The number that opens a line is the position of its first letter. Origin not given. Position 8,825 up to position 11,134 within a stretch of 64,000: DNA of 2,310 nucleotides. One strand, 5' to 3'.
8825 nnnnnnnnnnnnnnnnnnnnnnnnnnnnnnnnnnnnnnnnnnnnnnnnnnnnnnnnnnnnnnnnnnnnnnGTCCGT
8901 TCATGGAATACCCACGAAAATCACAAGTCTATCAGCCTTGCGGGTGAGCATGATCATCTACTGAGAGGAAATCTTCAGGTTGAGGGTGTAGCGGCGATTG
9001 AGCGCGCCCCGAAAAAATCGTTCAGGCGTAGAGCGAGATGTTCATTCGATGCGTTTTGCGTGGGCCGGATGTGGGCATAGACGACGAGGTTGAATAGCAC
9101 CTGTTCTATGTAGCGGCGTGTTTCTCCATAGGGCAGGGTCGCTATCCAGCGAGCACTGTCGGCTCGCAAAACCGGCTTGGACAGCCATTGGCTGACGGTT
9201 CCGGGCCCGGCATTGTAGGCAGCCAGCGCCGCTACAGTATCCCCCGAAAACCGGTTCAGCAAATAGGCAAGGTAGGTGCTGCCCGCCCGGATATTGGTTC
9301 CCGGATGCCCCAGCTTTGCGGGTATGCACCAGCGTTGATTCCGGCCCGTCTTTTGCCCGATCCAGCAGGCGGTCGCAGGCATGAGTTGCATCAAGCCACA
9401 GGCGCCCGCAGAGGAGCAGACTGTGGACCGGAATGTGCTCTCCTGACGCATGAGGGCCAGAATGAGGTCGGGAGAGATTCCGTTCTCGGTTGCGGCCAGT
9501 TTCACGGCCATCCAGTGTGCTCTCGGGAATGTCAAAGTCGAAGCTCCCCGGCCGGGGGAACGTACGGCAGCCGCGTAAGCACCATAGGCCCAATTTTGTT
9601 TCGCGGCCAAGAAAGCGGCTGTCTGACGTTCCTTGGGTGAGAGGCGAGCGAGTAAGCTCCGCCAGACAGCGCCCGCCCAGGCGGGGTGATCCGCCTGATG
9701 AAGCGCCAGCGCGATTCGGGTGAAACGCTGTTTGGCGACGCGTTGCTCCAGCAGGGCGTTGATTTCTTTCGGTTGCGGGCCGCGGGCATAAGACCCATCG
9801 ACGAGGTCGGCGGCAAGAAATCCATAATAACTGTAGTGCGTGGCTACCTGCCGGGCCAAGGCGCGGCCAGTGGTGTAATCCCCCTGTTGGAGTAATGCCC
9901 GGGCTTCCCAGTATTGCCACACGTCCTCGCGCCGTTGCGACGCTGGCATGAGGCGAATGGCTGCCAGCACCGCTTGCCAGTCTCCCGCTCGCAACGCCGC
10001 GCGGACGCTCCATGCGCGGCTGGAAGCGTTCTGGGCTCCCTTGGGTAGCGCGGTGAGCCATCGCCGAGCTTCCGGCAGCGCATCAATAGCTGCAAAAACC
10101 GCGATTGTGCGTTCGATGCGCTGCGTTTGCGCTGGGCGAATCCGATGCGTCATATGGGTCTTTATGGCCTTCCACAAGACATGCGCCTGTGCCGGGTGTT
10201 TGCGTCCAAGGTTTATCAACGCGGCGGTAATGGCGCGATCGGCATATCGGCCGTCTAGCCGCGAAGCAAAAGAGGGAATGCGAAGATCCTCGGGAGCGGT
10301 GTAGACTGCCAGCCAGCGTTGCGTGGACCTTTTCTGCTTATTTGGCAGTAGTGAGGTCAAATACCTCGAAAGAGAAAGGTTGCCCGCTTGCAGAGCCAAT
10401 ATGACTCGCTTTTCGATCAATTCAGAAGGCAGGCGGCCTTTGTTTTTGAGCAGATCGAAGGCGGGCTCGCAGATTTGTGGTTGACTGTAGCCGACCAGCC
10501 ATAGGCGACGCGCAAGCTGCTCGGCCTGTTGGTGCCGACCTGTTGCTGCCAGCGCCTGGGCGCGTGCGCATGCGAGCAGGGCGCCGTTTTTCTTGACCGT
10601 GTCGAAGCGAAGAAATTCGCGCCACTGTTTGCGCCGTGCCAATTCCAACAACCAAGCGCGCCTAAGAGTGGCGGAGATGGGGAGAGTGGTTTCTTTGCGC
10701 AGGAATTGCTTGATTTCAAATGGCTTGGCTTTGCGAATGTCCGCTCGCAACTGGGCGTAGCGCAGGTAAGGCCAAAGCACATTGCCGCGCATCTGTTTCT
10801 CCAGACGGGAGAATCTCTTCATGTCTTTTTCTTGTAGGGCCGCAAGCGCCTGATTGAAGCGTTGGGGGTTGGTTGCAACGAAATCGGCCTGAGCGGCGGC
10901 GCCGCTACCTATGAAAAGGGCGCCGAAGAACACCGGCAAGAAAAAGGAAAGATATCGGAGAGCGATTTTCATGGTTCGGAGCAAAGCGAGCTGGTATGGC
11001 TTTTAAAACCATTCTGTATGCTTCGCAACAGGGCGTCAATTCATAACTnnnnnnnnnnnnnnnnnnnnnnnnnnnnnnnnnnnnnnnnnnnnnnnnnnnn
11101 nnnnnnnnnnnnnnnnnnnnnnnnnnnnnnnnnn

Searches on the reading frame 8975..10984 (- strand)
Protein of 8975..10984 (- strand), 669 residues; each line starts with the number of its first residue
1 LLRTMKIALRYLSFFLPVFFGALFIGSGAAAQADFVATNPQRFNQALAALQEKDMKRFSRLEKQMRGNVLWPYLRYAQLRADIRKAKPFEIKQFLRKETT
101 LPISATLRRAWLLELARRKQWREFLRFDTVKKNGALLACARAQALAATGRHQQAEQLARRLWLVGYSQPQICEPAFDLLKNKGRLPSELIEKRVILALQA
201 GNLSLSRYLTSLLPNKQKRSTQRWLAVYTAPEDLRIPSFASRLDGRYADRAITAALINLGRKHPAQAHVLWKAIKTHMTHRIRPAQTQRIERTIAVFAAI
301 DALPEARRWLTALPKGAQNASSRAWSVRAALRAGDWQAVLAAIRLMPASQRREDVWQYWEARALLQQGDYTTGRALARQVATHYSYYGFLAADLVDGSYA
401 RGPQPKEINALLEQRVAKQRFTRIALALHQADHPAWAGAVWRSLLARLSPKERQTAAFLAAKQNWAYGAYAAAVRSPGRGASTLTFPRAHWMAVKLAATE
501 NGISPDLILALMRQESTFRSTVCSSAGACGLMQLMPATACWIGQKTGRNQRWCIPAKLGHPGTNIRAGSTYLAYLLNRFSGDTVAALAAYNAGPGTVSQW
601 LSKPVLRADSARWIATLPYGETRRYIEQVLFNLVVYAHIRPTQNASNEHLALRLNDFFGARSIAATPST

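Call 21: search_protein_families(library=pfam, proteins=[window:8975-10984:-], max_evalue=0.00001)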
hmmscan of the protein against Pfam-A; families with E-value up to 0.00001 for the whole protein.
window:8975-10984:- (669 aa): 1 family
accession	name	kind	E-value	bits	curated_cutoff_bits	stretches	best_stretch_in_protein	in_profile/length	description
PF01464.25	SLT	-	3.4e-27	94.8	21.3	1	495-603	4-107/117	Transglycosylase SLT domain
